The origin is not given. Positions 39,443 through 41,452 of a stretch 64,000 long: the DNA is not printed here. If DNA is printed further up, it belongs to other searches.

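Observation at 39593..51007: Predicted poly-galactosamine / galactosamine catabolic locus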

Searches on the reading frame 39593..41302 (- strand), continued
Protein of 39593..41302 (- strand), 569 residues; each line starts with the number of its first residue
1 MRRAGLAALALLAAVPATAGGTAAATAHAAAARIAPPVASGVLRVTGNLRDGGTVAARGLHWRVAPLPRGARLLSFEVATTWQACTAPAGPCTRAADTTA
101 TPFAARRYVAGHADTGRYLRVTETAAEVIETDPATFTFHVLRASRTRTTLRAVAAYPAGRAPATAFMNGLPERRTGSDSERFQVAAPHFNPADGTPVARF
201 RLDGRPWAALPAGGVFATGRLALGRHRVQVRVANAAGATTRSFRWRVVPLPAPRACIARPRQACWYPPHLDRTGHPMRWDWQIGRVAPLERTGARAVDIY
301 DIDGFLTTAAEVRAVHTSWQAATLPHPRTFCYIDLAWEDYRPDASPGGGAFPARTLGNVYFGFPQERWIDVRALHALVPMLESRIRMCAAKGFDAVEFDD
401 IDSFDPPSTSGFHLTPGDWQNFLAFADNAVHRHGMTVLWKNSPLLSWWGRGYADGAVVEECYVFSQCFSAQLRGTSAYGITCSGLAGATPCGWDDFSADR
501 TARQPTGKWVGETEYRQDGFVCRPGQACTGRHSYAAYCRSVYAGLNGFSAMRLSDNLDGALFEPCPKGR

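Call 29: search_protein_families(library=ncbifam, proteins=[L022:3274-4224:-, L022:2429-3274:-, L022:669-1634:-, L022:4240-5187:-, L022:8519-9844:+, L013:8545-9855:+], max_evalue=0.00001)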
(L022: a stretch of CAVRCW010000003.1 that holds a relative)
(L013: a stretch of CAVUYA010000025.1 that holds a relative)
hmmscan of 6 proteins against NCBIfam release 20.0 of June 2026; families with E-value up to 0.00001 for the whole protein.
L022:3274-4224:- (316 aa): 14 families
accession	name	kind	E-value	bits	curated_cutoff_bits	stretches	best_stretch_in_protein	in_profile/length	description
TIGR03168.1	1-PFK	subfamily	7.3e-86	287.8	216.4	1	2-310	1-304/305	hexose kinase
TIGR03828.1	pfkB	equivalog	5.8e-80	268.6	292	1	2-310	1-304/305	1-phosphofructokinase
NF010033.0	PRK13508.1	equivalog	1.1e-49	169.3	469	1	1-313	1-309/309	tagatose-6-phosphate kinase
TIGR01231.1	lacC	equivalog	1.9e-49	168.6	409.55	1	1-313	1-310/310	tagatose-6-phosphate kinase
NF007068.0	PRK09513.1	equivalog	1.7e-44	152.3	432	1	2-290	5-288/312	1-phosphofructokinase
NF041320.1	pfkB_Halo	equivalog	9.9e-41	140.1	400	1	1-311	1-300/302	1-phosphofructokinase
NF007632.0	PRK10294.1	equivalog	2.6e-36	125.5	353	1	2-292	4-291/310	6-phosphofructokinase II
TIGR02198.1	rfaE_dom_I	equivalog_domain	1.5e-15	57.2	345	1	31-289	43-298/315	D-glycero-beta-D-manno-heptose-7-phosphate kinase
TIGR02152.1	D_ribokin_bact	equivalog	2.1e-12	47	299.65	1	28-296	27-289/298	ribokinase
NF008454.0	PRK11316.1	equivalog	4.4e-12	45.4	521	1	30-290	45-297/475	bifunctional D-glycero-beta-D-manno-heptose-7-phosphate kinase/D-glycero-beta-D-manno-heptose 1-phosphate adenylyltransferase HldE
TIGR04382.1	myo_inos_iolC_N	equivalog_domain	1.8e-09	37.3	300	1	204-298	204-300/309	5-dehydro-2-deoxygluconokinase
NF007355.0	PRK09850.1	equivalog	2.9e-08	33.1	540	0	199-289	196-288/313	pseudouridine kinase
NF006957.1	PRK09434.1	equivalog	3.9e-06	26.6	450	0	202-290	193-289/302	fructokinase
NF004398.0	PRK05756.1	equivalog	8.4e-06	25.3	292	0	181-282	142-248/287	pyridoxal kinase PdxY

L022:2429-3274:- (281 aa): 20 families
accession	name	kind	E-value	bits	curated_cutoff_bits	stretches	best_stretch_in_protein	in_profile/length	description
TIGR01859.1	fruc_bis_ald_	equivalog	2.7e-66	224.2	343.05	1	5-269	3-270/282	class II fructose-1,6-bisphosphate aldolase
NF009374.0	PRK12737.1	subfamily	3.5e-64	216.5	383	1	3-272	3-275/284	tagatose-bisphosphate aldolase subunit GatY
NF009497.0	PRK12857.1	equivalog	4.1e-63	213.2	423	1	5-268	5-271/284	class II fructose-1,6-bisphosphate aldolase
NF006626.0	PRK09195.1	subfamily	1.5e-62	211.3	384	1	3-268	3-271/284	tagatose-bisphosphate aldolase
TIGR00167.1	cbbA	subfamily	6.8e-62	209.4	215.6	1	7-269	7-278/290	ketose-bisphosphate aldolase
TIGR01858.1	tag_bisphos_ald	equivalog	9.4e-60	202.1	443.55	1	5-268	3-269/282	tagatose bisphosphate family class II aldolase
NF005288.0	PRK06806.1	equivalog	2.9e-52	177.7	396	1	1-244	1-245/281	class II fructose-bisphosphate aldolase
NF005823.0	PRK07709.1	equivalog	3.2e-51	174.8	545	1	1-268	1-272/285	class II fructose-bisphosphate aldolase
NF009375.0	PRK12738.1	equivalog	7.4e-51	173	542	1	2-269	2-272/286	tagatose-bisphosphate aldolase subunit KbaY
NF006376.0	PRK08610.1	equivalog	3.1e-50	171.5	527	1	1-268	1-272/286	class II fructose-bisphosphate aldolase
NF005943.0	PRK07998.1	equivalog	9.8e-50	169.6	364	1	20-271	20-271/283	class II aldolase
NF006042.0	PRK08185.1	subfamily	9.5e-49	166.2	405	1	7-266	6-269/287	hypothetical protein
NF005284.0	PRK06801.1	equivalog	1.1e-46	159.4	406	1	11-246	11-250/286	ketose 1,6-bisphosphate aldolase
NF005590.0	PRK07315.1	equivalog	7.3e-41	140.4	443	1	1-269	1-281/293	class II fructose-bisphosphate aldolase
NF005481.0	PRK07084.1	equivalog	6.8e-40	137.2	511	2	7-214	16-235/324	class II fructose-bisphosphate aldolase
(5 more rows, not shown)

L022:669-1634:- (321 aa): 17 families
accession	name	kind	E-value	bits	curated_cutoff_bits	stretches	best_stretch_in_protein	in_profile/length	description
TIGR04382.1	myo_inos_iolC_N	equivalog_domain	3.7e-32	111.8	300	1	33-291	24-288/309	5-dehydro-2-deoxygluconokinase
TIGR02152.1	D_ribokin_bact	equivalog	1.4e-27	96.8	299.65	1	8-297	2-285/298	ribokinase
NF049991.1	TagKinase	equivalog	7.4e-24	84.1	420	1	43-310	41-316/321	tagatose kinase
NF053626.1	RibKinHalex1628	equivalog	5.3e-22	78.7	330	1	7-307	4-284/293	ATP-dependent ribose-1-phosphate kinase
NF041134.1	R1P_kin_Thcocales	equivalog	3e-21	76.1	500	1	5-288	1-258/291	ADP-dependent ribose-1-phosphate kinase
NF008353.0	PRK11142.1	equivalog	1.3e-20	74.2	341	1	6-288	4-279/307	ribokinase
NF047869.1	myo_kin_aldol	exception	1.5e-19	69.8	600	1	29-290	21-309/586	bifunctional 5-dehydro-2-deoxygluconokinase/5-dehydro-2-deoxyphosphogluconate aldolase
NF006957.1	PRK09434.1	equivalog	8.7e-19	68.1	450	1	41-306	25-294/302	fructokinase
TIGR03168.1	1-PFK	subfamily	1.7e-14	53.5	216.4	1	35-307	27-297/305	hexose kinase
NF007321.0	PRK09813.1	equivalog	6.3e-14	52.1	247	1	43-290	24-252/261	fructoselysine 6-kinase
TIGR03828.1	pfkB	equivalog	6.8e-13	48.3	292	1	35-307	27-297/305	1-phosphofructokinase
NF041332.1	KDG_KDGal_kin_Halo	equivalog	2.2e-12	47.1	440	1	33-291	23-290/320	bifunctional 2-dehydro-3-deoxygluconokinase/2-dehydro-3-deoxygalactonokinase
NF040938.1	KDG_KDGal_kin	equivalog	8.3e-12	44.8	400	1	42-287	29-278/305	bifunctional 2-dehydro-3-deoxygluconokinase/2-dehydro-3-deoxygalactonokinase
NF052444.1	DhDoxglucKinKdgK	equivalog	2.5e-09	37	400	1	49-290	31-287/303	2-dehydro-3-deoxygluconokinase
TIGR02198.1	rfaE_dom_I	equivalog_domain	3.4e-08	33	345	0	188-291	188-295/315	D-glycero-beta-D-manno-heptose-7-phosphate kinase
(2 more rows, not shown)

L022:4240-5187:- (315 aa): 5 families
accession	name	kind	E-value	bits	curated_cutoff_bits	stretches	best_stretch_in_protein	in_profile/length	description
NF001484.0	PRK00331.1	subfamily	1.4e-22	79.9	381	1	145-255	408-515/601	isomerizing glutamine--fructose-6-phosphate transaminase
TIGR01135.1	glmS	equivalog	2.9e-22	78.9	418.05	1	190-257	455-522/607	glutamine--fructose-6-phosphate transaminase (isomerizing)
NF041128.1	glucosaP_deam_GlmD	equivalog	5.7e-21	75.1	580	1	40-253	18-242/323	glucosamine-6-phosphate deaminase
NF046059.1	NagB_SO3506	equivalog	2.8e-12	46.6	430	1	101-244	90-246/330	glucosamine-6-phosphate deaminase NagB-II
TIGR02815.1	agaS_fam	subfamily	3.8e-06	26.1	529.2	0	199-250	215-268/372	putative sugar isomerase, AgaS family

L022:8519-9844:+ (441 aa): 2 families
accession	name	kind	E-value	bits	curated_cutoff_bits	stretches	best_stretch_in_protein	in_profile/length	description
NF011657.0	PRK15076.1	subfamily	8.5e-159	528.8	486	1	12-437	3-428/432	alpha-galactosidase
NF041089.1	alpha_gluc_AglA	equivalog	1.2e-31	110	650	1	12-235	1-225/464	alpha-glucosidase AglA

L013:8545-9855:+ (436 aa): 2 families
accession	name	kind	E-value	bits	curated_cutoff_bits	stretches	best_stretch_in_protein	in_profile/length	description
NF011657.0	PRK15076.1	subfamily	2.5e-137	458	486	1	2-435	7-429/432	alpha-galactosidase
NF041089.1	alpha_gluc_AglA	equivalog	3.5e-31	108.5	650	2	2-217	5-224/464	alpha-glucosidase AglA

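Call 30: search_protein_families(library=pfam, proteins=[L022:3274-4224:-, L022:2429-3274:-, L022:669-1634:-, L022:11573-12160:-, L022:12230-12910:+, L022:12910-13845:+, L013:988-1839:+, L013:2464-2778:+, L013:5151-6332:-], max_evalue=0.001)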
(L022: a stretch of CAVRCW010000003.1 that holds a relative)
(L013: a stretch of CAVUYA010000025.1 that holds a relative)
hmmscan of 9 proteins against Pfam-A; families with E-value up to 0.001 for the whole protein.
L022:3274-4224:- (316 aa): 1 family
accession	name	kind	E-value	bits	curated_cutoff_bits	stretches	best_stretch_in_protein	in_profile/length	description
PF00294.29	PfkB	-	6.1e-46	157.6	25.8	1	24-296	24-298/302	pfkB family carbohydrate kinase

L022:2429-3274:- (281 aa): 1 family
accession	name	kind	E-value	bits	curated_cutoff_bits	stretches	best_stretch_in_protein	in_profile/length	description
PF01116.26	F_bP_aldolase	-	8e-78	262.2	25.5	1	6-274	3-271/277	Fructose-bisphosphate aldolase class-II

L022:669-1634:- (321 aa): 1 family
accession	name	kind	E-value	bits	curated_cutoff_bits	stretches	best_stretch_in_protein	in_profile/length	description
PF00294.29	PfkB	-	3.2e-44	151.9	25.8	1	16-299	3-296/302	pfkB family carbohydrate kinase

L022:11573-12160:- (195 aa): 1 family
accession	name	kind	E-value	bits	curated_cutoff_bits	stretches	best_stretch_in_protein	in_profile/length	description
PF00856.33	SET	-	4.5e-12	46.8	22.4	1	21-116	1-104/105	SET domain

L022:12230-12910:+ (226 aa): 2 families
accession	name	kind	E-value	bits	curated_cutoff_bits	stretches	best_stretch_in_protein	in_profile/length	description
PF04978.18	MST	-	2e-38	132.6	27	1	38-189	2-149/149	Mycothiol-S-transferase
PF12867.12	DinB_2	-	5.8e-11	43.4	24.8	1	42-179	2-127/128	DinB superfamily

L022:12910-13845:+ (311 aa): 1 family
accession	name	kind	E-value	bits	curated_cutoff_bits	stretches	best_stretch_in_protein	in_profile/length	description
PF01063.24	Aminotran_4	-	7.6e-45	153.9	28.5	1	49-273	3-223/223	Amino-transferase class IV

L013:988-1839:+ (283 aa): 1 family
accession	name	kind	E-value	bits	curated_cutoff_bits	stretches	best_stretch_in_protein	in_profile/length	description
PF08450.18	SGL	-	1.8e-86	290.2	26.3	1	15-256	1-245/246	SMP-30/Gluconolactonase/LRE-like region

L013:2464-2778:+ (104 aa): 1 family
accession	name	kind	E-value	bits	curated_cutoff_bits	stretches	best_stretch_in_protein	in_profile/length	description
PF00107.32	ADH_zinc_N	-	3.5e-09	37.1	31.8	1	2-67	62-127/129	Zinc-binding dehydrogenase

L013:5151-6332:- (393 aa): 3 families
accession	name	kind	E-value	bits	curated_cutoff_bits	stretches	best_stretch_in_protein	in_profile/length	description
PF01385.25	OrfB_IS605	-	3.8e-18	66.3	30.5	1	172-274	14-119/120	Probable transposase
PF07282.18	Cas12f1-like_TNB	-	3.9e-17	62.6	26.3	1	301-364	1-60/60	Cas12f1-like, TNB domain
PF12323.14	HTH_OrfB_IS605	-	1.9e-07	30.9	21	1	3-37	7-42/47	Helix-turn-helix domain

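Call 44: predict_structure(alignment_id=A1)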
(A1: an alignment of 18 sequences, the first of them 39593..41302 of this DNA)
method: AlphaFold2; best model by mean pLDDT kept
length: 569 residues; sequences in the alignment: 18
mean_pLDDT: 52.8   pTM: 0.49
mean pLDDT of the five models: 52.8, 49.6, 48.5, 48.4, 47.7
residues with pLDDT >= 90: 42; 70-90: 125; 50-70: 100; < 50: 302
segments of 3 or more residues with pLDDT < 50: 1-67, 71-77, 98-111, 129-139, 268-306, 336-368, 405-411, 448-569
pLDDT, mean of each block of 10 residues (from residue 1): 32 34 30 34 32 32 46 48 78 61 42 66 57 39 65 78 76 82 82 91 94 85 95 95 90 72 57 42 33 34 54 64 59 48 26 26 36 65 77 73 45 65 81 76 50 41 31 29 23 24 27 28 32 42 29 25 27
secondary structure, 60 per line:
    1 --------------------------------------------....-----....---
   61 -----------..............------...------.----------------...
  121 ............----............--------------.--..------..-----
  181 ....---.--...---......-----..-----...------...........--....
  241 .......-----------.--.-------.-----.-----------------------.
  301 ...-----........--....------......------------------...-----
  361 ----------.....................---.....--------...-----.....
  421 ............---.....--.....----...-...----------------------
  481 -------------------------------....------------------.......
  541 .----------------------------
elements in order: E45-48 E54-57 E72-85 E92-94 E118-132 E137-148 E181-184 E197-202 E215-217 E224-234 E237-247 E300-303 H309-316 H319-322 E329-334 H371-391 E395-399 H416-432 E436-440 H443-447 E456-458 H512-515 H534-541

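Call 61: predict_structure(alignment_id=A2)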
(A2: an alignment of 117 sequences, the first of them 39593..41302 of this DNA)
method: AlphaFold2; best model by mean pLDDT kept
length: 569 residues; sequences in the alignment: 117
mean_pLDDT: 87.8   pTM: 0.86
mean pLDDT of the five models: 87.8, 83.7, 83.5, 76.8, 74.4
residues with pLDDT >= 90: 347; 70-90: 172; 50-70: 25; < 50: 25
segments of 3 or more residues with pLDDT < 50: 1-22, 346-348
pLDDT, mean of each block of 10 residues (from residue 1): 31 38 54 85 97 96 90 86 96 88 87 96 91 80 95 98 93 96 95 97 98 94 98 98 98 95 91 86 85 90 91 97 95 84 56 80 79 91 94 94 74 90 96 96 89 92 90 90 95 92 91 90 93 93 86 78 85
secondary structure, 60 per line:
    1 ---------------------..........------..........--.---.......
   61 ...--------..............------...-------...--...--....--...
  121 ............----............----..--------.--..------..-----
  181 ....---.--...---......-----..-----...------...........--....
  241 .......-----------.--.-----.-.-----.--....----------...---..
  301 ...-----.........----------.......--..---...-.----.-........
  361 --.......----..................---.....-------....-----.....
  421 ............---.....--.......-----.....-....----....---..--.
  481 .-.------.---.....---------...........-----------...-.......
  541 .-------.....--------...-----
elements in order: H22-31 E38-47 E54-63 E72-85 E92-94 E107-109 E118-132 E137-148 E181-184 E197-202 E215-217 E224-234 E237-247 E279-282 E299-303 H309-317 E328-334 E356-360 E363-369 H374-391 E395-399 H407-410 H416-432 E436-440 H443-449 E455-459 H461-464 H469-472 H494-498 E508-515 H534-541 E549-553 E562-564

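Call 63: fold_search(model_id=the predicted structure, library=pdb)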
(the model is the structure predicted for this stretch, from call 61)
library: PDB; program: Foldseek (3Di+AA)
matches with E <= 10: 1291; with E <= 0.001: 79
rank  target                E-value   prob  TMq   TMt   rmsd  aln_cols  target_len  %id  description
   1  6oj1_A                7.5e-16  1.00  0.40  0.86   3.5       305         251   22  Crystal Structure of Aspergillus fumigatus Ega3 (released 2019-08-14)
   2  9ep6_A                1.0e-10  1.00  0.35  0.66   5.6       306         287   19  Alpha-Galactosaminidase family GH114 from Fusarium solani (released 2025-04-23)
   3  9ep5_A                3.9e-08  1.00  0.32  0.63   6.3       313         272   18  GH191 family Alpha-Galactosaminidase from Environmental sample (99.2% identity to Myxococcus fulvus enzyme) (released 2025-04-23)
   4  9euz_C                3.8e-07  1.00  0.34  0.65   6.1       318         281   14  Glycoside hydrolase family 191 enzyme from Thermotoga maritima (released 2025-04-09)
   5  2aam_B                6.0e-07  1.00  0.33  0.62   6.4       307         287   14  Crystal structure of a putative glycosidase (tm1410) from thermotoga maritima at 2.20 A resolution (released 2005-07-26)
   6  9euz_A                8.4e-07  1.00  0.33  0.62   6.1       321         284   15  Glycoside hydrolase family 191 enzyme from Thermotoga maritima (released 2025-04-09)
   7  9eux_C                1.0e-06  1.00  0.33  0.61   6.5       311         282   14  Glycoside hydrolase familiy 191 enzyme from Thermotoga maritima (released 2025-04-09)
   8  9eux_A                1.1e-06  1.00  0.34  0.65   5.6       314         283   15  Glycoside hydrolase familiy 191 enzyme from Thermotoga maritima (released 2025-04-09)
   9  2aam_A                1.3e-06  1.00  0.34  0.63   5.8       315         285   15  Crystal structure of a putative glycosidase (tm1410) from thermotoga maritima at 2.20 A resolution (released 2005-07-26)
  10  9eux_E                1.4e-06  1.00  0.33  0.62   6.3       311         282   14  Glycoside hydrolase familiy 191 enzyme from Thermotoga maritima (released 2025-04-09)
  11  2aam_C                1.5e-06  1.00  0.33  0.62   6.3       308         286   14  Crystal structure of a putative glycosidase (tm1410) from thermotoga maritima at 2.20 A resolution (released 2005-07-26)
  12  2yn5_A                1.9e-06  1.00  0.12  0.22  18.4       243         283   16  Structural insight into the giant calcium-binding adhesin SiiE: implications for the adhesion of Salmonella enterica t (released 2013-04-03)
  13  9eux_B                2.5e-06  1.00  0.34  0.64   5.0       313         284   13  Glycoside hydrolase familiy 191 enzyme from Thermotoga maritima (released 2025-04-09)
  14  9eux_D                2.7e-06  1.00  0.34  0.64   6.3       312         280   14  Glycoside hydrolase familiy 191 enzyme from Thermotoga maritima (released 2025-04-09)
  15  2yn3_C                7.6e-06  1.00  0.12  0.23  18.1       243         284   17  Structural insight into the giant calcium-binding adhesin SiiE: implications for the adhesion of Salmonella enterica t (released 2013-04-03)
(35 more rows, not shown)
